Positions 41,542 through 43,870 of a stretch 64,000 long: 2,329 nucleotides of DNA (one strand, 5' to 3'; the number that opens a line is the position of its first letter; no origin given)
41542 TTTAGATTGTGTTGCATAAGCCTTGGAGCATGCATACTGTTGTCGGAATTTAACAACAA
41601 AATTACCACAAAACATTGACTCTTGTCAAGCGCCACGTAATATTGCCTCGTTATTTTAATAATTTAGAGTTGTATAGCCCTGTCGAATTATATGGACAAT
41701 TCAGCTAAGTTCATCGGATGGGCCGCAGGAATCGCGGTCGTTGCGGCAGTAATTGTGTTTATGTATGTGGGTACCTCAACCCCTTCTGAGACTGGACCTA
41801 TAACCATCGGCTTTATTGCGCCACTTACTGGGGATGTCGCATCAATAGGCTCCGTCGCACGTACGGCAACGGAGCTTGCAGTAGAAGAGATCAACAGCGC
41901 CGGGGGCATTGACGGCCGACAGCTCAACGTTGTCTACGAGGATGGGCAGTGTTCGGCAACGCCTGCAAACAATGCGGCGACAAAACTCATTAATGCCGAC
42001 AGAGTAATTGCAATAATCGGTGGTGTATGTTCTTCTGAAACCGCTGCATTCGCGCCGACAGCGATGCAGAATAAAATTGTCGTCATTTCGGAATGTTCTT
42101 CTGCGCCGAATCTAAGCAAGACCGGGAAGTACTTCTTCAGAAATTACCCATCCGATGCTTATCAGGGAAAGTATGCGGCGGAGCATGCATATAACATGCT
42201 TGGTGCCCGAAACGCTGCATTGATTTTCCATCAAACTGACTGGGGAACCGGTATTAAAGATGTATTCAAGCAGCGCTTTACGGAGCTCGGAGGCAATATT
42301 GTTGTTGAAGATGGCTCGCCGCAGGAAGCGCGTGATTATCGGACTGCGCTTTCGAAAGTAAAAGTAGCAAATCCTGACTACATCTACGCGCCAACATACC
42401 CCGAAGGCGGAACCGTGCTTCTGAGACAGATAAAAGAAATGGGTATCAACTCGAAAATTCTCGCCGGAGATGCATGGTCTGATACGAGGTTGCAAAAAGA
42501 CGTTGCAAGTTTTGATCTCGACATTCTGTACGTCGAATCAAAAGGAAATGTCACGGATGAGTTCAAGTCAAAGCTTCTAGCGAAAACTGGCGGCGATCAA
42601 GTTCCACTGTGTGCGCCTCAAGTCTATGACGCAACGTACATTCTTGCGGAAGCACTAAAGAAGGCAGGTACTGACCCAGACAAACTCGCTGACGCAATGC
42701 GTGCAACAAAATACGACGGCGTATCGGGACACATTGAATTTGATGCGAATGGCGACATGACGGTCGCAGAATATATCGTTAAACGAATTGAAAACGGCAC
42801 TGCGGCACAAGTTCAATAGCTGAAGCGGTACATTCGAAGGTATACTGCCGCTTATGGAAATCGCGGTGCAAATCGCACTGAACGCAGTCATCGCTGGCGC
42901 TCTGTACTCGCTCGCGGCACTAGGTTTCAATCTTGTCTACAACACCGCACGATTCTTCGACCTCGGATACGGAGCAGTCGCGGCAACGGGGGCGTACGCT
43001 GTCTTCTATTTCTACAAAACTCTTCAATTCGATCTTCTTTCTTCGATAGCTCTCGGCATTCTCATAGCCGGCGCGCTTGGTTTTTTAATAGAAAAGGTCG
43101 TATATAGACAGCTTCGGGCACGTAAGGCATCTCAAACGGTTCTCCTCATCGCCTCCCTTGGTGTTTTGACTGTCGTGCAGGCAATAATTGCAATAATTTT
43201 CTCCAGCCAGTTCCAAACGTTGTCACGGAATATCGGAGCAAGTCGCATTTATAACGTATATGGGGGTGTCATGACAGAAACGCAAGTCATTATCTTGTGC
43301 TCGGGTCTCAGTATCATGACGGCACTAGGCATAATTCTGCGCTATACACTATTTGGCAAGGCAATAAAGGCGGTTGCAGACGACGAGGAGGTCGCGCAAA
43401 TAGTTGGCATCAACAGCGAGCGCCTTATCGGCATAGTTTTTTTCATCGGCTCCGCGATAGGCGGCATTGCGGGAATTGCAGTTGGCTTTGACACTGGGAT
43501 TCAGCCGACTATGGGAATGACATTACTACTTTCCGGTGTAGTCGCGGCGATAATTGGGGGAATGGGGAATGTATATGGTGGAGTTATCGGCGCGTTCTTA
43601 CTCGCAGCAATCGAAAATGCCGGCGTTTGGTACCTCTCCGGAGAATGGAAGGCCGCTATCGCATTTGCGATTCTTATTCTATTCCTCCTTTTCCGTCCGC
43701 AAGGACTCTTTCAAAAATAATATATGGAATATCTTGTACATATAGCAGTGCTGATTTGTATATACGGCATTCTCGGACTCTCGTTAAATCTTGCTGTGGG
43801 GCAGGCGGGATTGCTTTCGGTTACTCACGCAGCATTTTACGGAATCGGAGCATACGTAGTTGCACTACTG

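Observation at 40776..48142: Liv-type amino-acid ABC transporter with two substrate-binding proteins, each paired with a TrmB-family regulator and palindromic operator candidates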

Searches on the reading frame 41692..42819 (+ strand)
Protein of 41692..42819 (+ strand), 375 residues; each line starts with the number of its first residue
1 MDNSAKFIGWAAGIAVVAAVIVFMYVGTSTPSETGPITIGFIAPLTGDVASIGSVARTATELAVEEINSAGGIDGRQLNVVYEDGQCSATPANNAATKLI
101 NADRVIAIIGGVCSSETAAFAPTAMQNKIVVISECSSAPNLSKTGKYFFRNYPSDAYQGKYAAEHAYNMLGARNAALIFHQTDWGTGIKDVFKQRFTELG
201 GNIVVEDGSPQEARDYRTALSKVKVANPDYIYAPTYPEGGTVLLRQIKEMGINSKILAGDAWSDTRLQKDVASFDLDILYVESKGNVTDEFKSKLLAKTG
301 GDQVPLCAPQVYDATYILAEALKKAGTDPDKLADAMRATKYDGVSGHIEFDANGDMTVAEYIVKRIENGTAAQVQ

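Call 4: search_protein_families(library=pfam, proteins=[window:41692-42819:+], max_evalue=0.01)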
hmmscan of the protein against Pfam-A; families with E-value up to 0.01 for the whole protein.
window:41692-42819:+ (375 aa): 3 families
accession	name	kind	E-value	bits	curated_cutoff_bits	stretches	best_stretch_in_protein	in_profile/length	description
PF13458.12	Peripla_BP_6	-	4.6e-60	204.5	31.7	1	36-367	1-339/343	Periplasmic binding protein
PF01094.35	ANF_receptor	-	1.3e-42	146.6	25.4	1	57-362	3-346/353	Receptor family ligand binding region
PF13433.12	Peripla_BP_5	-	1.9e-20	73.7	27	2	37-116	1-80/363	Periplasmic binding protein domain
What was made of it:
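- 41692..42819 (+): SBP1: Peripla_BP_6 substrate-binding protein, LivJ-like. Pfam 204.5 bits (call 4).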

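Call 5: search_protein_families(library=ncbifam, proteins=[window:41692-42819:+], max_evalue=0.01)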
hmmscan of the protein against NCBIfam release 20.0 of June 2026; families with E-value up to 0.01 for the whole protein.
window:41692-42819:+ (375 aa): 3 families
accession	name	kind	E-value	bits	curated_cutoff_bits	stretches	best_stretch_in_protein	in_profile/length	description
NF011933.0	PRK15404.1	subfamily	3.6e-44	151.3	477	1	21-365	11-359/370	high-affinity branched-chain amino acid ABC transporter substrate-binding protein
TIGR03407.1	urea_ABC_UrtA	exception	1.9e-21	76.4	492.75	1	37-370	1-344/361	urea ABC transporter substrate-binding protein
TIGR03669.1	urea_ABC_arch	equivalog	1.7e-16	60.2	494.8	1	37-128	1-92/375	urea ABC transporter substrate-binding protein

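Call 55: search_solved_structures(query=window:41692-42819:+, max_evalue=1e-10)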
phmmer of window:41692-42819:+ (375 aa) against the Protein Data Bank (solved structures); distinct sequences matched with E-value up to 1e-10: 29.
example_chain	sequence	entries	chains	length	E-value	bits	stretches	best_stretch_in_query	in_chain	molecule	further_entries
3td9_A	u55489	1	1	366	2.9e-36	129.1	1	37-370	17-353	Branched chain amino acid ABC transporter, periplasmic amino acid-binding protein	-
4gnr_A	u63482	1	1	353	6.2e-33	118.1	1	35-369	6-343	ABC transporter substrate-binding protein-branched chain amino acid transport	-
1z15_A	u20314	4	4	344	5e-27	98.7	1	37-372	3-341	Leu/Ile/Val-binding protein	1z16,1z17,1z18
2liv_A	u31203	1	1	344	1.9e-26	96.8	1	37-372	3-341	LEUCINE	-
2lbp_A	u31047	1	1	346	2.6e-25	93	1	37-360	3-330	LEUCINE-BINDING PROTEIN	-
4n0q_A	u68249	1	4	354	3.7e-25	92.5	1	36-365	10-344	Leu/Ile/Val-binding protein homolog 3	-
8z0g_A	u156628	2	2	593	1.7e-24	90.4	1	27-372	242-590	Leu/Ile/Val-binding protein,Leu/Ile/Val-binding protein,mNeonGreen | NeIle,Leu/Ile/Val-binding protein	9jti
3ipc_A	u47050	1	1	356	3e-24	89.5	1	38-368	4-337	ABC transporter, substrate binding protein (Amino acid)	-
3ip5_A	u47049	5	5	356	3.3e-24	89.4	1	38-368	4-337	ABC transporter, substrate binding protein (Amino acid)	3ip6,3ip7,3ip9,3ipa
1usg_A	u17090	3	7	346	4.4e-24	89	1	37-360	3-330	LEUCINE-SPECIFIC BINDING PROTEIN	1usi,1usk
3hut_A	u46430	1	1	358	1.4e-23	87.3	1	37-354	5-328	putative branched-chain amino acid ABC transporter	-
4mlc_A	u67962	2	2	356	9.7e-23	84.6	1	49-369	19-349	Extracellular ligand-binding receptor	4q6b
8tg1_A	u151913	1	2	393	1.6e-20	77.3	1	36-369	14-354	Extracellular ligand-binding receptor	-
4ey3_A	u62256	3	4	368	1.2e-18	71.1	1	37-367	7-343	Twin-arginine translocation pathway signal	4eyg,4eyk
4nqr_A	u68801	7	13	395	8.6e-17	65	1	28-325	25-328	Amino acid/amide ABC transporter substrate-binding protein, HAAT family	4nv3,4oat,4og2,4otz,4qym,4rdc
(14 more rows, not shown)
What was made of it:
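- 41692..42819 (+): Best PDB relatives are amino-acid binders 3TD9, 4GNR and LivJ (call 55).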

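Call 58: search_solved_structures(query=window:41692-42819:+, max_evalue=1e-26, show_alignments=3)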
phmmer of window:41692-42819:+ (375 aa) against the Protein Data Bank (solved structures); distinct sequences matched with E-value up to 1e-26: 3.
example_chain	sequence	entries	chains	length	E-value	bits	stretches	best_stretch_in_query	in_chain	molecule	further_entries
3td9_A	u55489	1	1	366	2.9e-36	129.1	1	37-370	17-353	Branched chain amino acid ABC transporter, periplasmic amino acid-binding protein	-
4gnr_A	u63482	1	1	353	6.2e-33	118.1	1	35-369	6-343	ABC transporter substrate-binding protein-branched chain amino acid transport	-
1z15_A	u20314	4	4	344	5e-27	98.7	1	37-372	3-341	Leu/Ile/Val-binding protein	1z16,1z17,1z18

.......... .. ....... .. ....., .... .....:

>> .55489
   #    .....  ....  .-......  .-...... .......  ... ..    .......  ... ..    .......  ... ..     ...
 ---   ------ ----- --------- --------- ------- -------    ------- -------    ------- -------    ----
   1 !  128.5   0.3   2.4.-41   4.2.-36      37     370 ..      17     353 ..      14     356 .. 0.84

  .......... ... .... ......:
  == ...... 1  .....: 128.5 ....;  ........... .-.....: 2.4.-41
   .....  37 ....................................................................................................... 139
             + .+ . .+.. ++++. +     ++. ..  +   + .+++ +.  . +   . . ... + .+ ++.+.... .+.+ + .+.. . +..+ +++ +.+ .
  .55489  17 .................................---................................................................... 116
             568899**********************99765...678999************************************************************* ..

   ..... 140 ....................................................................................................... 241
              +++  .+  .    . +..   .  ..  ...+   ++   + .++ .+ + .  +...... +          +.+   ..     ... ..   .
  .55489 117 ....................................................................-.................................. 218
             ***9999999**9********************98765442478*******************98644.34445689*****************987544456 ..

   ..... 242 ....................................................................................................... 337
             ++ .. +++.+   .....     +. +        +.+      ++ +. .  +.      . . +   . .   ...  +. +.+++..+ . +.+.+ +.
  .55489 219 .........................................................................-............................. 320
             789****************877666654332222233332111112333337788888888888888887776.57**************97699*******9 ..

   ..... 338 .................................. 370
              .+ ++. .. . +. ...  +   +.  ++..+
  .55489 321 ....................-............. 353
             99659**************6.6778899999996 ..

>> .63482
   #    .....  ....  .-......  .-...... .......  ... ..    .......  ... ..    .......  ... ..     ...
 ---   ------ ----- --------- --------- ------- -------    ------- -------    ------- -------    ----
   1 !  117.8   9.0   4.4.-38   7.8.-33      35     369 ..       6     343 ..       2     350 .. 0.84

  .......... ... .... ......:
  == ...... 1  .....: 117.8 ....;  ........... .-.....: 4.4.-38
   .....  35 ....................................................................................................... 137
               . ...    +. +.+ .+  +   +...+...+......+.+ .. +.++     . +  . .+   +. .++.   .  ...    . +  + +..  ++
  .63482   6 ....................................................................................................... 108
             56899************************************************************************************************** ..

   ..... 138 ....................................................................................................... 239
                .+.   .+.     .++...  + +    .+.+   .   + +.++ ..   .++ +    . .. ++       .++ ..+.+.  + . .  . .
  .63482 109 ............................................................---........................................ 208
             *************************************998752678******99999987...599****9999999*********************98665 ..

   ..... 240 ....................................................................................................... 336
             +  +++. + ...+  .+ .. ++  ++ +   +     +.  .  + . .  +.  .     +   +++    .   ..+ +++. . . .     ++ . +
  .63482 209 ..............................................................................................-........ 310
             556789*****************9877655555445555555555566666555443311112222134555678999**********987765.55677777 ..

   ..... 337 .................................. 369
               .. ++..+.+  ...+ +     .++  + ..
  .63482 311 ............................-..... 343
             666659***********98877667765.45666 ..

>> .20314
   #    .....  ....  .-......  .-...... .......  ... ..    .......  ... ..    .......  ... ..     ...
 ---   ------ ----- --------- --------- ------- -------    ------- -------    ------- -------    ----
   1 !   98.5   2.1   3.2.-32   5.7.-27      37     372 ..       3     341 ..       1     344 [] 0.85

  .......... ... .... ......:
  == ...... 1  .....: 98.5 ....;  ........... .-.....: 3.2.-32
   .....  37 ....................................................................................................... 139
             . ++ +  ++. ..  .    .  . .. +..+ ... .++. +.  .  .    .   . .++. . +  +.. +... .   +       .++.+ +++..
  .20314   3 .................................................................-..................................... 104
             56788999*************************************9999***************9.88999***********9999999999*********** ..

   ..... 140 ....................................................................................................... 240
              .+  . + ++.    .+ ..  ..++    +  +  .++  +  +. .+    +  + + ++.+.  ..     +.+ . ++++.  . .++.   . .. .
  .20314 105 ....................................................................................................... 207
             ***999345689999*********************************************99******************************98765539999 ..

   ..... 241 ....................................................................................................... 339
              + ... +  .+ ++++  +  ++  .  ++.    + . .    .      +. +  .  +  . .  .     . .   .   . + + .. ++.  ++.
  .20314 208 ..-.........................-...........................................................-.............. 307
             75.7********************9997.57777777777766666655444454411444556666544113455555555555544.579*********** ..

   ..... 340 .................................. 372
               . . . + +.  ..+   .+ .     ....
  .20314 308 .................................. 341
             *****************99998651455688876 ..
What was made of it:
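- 41692..42819 (+): The LivJ ligand contacts S79, T102, Y150, Y202 and E226 are kept or conservatively replaced (call 58).
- On LivJ-type alpha-amino-acid binding protein: SBP1 has S, S, W, Y, D at these positions, that is kept or conservatively replaced (call 58).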

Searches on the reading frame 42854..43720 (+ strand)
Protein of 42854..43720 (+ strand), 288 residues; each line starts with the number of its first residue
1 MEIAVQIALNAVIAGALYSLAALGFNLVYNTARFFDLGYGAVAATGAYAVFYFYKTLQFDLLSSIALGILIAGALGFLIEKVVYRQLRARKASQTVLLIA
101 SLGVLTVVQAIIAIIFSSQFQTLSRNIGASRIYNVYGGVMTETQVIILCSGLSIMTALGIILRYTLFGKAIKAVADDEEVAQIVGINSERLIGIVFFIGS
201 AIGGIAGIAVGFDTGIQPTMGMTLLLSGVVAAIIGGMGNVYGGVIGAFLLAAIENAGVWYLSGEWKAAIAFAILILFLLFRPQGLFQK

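Call 4: search_protein_families(library=pfam, proteins=[window:42854-43720:+], max_evalue=0.01)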
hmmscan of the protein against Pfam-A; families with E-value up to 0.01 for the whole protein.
window:42854-43720:+ (288 aa): 1 family
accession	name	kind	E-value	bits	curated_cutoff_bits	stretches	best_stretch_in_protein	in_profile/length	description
PF02653.21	BPD_transp_2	-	5.4e-37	127.8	26.8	1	8-278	2-269/269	Branched-chain amino acid transport system / permease component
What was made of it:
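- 42854..43720 (+): livH-type permease. PF02653 (call 4)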

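Call 5: search_protein_families(library=ncbifam, proteins=[window:42854-43720:+], max_evalue=0.01)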
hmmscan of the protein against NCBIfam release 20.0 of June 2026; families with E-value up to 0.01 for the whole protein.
window:42854-43720:+ (288 aa): 7 families
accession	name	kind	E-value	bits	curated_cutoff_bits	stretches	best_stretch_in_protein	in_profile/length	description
TIGR03409.1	urea_trans_UrtB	equivalog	8.1e-35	120.9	250.3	1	7-287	3-287/291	urea ABC transporter permease subunit UrtB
NF008011.0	PRK10740.1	equivalog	1.5e-31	110.2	379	1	5-286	9-300/308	high-affinity branched-chain amino acid ABC transporter permease LivH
TIGR03622.1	urea_t_UrtB_arc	equivalog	1.1e-20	74.1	374.25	1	13-285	9-276/284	urea ABC transporter, permease protein UrtB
NF008450.0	PRK11301.1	subfamily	4e-09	36.4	366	1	16-286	119-406/418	high-affinity branched-chain amino acid ABC transporter permease LivM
TIGR03408.1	urea_trans_UrtC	equivalog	7.2e-08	32.5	296.2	1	62-286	89-311/313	urea ABC transporter permease subunit UrtC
NF008441.0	PRK11285.1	equivalog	5.4e-05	22.4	378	1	32-256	79-297/333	L-arabinose ABC transporter permease AraH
NF040906.3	GguB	equivalog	0.00024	20.5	450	1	152-271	232-359/375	multiple monosaccharide ABC transporter permease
